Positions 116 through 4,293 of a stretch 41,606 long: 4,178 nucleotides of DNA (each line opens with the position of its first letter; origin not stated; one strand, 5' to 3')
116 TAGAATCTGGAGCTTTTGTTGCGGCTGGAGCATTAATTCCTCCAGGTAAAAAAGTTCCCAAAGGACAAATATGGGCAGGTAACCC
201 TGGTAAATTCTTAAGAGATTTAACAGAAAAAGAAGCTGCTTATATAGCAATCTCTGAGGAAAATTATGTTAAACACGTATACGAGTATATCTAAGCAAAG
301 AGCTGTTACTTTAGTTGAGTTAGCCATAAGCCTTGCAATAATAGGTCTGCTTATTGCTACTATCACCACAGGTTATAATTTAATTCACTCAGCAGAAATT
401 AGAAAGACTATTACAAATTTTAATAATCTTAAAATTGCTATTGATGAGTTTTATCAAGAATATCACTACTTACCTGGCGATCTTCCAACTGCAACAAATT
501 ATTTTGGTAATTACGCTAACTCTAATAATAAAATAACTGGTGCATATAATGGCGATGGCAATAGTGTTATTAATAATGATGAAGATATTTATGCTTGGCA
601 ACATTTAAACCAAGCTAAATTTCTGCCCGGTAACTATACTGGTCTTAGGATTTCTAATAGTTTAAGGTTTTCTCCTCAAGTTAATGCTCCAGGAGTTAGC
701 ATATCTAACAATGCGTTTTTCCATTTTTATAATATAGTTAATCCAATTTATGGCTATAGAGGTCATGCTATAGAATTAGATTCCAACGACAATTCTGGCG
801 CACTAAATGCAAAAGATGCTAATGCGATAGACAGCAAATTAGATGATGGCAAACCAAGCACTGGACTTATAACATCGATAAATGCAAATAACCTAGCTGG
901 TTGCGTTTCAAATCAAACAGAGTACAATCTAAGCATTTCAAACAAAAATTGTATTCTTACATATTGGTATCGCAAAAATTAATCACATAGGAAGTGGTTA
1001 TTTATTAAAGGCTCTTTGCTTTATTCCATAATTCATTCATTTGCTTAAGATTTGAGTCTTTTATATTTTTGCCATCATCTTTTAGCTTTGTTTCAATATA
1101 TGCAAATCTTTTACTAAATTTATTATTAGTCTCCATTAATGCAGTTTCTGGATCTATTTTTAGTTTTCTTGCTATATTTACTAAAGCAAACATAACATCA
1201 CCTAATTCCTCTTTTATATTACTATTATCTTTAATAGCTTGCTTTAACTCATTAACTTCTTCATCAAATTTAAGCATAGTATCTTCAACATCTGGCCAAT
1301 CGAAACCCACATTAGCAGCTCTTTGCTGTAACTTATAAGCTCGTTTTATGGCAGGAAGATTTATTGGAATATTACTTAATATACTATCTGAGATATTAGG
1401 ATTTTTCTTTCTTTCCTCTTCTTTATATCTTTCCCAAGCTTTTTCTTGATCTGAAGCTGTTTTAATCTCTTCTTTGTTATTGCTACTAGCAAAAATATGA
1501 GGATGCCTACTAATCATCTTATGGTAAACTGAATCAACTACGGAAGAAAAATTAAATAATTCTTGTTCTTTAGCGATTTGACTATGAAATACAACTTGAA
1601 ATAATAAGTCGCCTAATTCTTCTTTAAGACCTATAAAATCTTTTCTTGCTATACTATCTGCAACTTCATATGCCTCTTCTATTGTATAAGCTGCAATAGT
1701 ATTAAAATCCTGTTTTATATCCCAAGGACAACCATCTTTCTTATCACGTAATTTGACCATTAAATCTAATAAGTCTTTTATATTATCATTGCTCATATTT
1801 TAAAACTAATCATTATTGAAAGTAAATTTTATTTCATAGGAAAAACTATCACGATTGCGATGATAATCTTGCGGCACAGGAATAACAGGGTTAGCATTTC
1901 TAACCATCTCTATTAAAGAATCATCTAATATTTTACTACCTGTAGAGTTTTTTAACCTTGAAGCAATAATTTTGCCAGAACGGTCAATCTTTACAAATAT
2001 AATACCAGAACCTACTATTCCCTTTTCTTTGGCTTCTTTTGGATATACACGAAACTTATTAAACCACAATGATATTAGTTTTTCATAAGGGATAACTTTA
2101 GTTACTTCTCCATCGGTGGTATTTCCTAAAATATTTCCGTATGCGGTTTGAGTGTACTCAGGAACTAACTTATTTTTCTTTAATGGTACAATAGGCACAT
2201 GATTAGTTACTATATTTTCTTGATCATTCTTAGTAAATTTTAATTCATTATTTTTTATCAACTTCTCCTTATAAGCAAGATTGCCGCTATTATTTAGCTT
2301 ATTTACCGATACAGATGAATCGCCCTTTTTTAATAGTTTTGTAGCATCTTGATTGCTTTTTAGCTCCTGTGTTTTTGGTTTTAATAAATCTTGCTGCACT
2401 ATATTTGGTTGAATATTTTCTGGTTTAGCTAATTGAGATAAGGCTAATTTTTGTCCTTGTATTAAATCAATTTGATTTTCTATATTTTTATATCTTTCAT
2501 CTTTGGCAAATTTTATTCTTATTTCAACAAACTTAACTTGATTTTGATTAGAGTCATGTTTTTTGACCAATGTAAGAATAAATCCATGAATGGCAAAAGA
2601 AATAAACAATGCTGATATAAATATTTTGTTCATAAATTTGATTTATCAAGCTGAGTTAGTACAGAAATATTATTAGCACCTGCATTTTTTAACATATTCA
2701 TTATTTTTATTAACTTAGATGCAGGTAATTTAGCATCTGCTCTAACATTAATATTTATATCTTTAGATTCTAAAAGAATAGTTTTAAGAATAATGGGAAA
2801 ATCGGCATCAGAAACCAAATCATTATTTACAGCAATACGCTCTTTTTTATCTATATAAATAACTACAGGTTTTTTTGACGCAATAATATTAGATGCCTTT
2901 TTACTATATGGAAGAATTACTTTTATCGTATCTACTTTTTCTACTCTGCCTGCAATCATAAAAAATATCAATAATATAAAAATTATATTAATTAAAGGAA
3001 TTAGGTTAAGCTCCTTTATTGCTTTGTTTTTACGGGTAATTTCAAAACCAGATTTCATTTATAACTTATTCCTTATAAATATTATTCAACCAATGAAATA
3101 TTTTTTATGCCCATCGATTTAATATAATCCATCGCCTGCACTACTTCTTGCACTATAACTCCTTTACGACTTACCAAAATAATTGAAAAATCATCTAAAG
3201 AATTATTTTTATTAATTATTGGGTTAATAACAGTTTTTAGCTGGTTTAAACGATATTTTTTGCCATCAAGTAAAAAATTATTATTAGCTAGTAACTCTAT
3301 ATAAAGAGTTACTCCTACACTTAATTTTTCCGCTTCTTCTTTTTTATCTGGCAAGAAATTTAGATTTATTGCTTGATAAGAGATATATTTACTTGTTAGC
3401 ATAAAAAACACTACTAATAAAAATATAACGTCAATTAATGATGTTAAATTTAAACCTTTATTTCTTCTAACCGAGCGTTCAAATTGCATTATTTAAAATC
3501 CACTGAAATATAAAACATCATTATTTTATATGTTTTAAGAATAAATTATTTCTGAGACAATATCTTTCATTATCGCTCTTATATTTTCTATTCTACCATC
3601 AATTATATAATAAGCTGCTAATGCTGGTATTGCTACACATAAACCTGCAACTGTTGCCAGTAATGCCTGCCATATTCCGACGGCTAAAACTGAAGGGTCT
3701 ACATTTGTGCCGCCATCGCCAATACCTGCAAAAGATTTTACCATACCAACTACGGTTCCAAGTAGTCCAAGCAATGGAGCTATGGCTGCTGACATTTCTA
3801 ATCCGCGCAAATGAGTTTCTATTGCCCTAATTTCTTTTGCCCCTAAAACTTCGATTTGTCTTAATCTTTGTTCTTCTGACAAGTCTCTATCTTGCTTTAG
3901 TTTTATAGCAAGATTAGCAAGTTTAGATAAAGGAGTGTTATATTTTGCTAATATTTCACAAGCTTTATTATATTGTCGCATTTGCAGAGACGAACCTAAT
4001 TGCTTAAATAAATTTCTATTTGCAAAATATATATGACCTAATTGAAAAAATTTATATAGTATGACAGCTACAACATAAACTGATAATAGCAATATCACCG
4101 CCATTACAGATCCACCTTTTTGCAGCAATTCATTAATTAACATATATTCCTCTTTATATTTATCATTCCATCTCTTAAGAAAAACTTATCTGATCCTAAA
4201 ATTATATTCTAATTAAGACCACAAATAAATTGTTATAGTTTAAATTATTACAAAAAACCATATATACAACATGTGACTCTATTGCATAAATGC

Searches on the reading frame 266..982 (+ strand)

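Call 36: search_protein_families(library=pfam, proteins=[window:266-982:+])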
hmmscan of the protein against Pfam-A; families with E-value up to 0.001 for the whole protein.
window:266-982:+ (238 aa): 1 family
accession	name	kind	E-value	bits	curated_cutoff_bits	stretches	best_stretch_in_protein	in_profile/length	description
PF07963.17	N_methyl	-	4.7e-05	23.2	21.2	1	9-33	2-26/27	Prokaryotic N-terminal methylation motif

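Call 69: search_protein_families(library=padloc, proteins=[window:266-982:+], max_evalue=0.001)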
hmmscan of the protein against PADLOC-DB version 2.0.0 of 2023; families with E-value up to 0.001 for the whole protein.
window:266-982:+ (238 aa): 0 families

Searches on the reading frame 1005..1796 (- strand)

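Call 36: search_protein_families(library=pfam, proteins=[window:1005-1796:-])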
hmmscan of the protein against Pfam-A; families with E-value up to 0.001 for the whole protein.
window:1005-1796:- (263 aa): 2 families
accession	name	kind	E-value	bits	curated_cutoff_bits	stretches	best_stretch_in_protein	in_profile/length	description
PF03819.22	MazG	-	1.9e-38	131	22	2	29-102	1-74/74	MazG nucleotide pyrophosphohydrolase domain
PF01503.22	PRA-PH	-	3.2e-09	37.5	21.3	0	176-222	33-81/86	Phosphoribosyl-ATP pyrophosphohydrolase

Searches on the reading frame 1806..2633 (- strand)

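Call 36: search_protein_families(library=pfam, proteins=[window:1806-2633:-])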
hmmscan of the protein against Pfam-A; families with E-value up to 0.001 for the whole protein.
window:1806-2633:- (275 aa): 2 families
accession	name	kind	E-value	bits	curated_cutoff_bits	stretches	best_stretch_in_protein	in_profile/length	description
PF03544.19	TonB_C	-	2.3e-10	41.2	24.6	1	196-272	4-77/79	Gram-negative bacterial TonB protein C-terminal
PF13103.11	TonB_2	-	2.4e-06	28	22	1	212-272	30-85/85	TonB C terminal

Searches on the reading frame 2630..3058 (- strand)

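Call 36: search_protein_families(library=pfam, proteins=[window:2630-3058:-])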
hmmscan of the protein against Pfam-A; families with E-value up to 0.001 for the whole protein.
window:2630-3058:- (142 aa): 1 family
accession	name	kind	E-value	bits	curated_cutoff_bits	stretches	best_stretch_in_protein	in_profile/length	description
PF02472.21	ExbD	-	2.5e-20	73.3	25.4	1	12-136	3-126/128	Biopolymer transport protein ExbD/TolR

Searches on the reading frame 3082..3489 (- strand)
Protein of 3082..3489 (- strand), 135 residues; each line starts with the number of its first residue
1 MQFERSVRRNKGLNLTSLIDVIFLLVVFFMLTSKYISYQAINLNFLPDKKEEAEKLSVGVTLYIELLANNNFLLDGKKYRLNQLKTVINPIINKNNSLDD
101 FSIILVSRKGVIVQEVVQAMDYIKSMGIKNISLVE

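Call 36: search_protein_families(library=pfam, proteins=[window:3082-3489:-])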
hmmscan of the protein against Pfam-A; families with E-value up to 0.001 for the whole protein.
window:3082-3489:- (135 aa): 1 family
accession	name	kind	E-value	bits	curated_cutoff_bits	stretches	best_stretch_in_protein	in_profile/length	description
PF02472.21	ExbD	-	6.5e-19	68.7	25.4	1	10-134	5-124/128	Biopolymer transport protein ExbD/TolR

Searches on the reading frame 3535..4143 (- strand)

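Call 6: search_protein_families(library=pfam, proteins=[window:3535-4143:-])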
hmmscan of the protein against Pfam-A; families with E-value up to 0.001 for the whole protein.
window:3535-4143:- (202 aa): 1 family
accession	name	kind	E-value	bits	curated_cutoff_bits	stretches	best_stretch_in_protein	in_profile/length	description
PF01618.21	MotA_ExbB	-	1e-26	93.6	22.9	1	85-192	19-125/127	MotA/TolQ/ExbB proton channel family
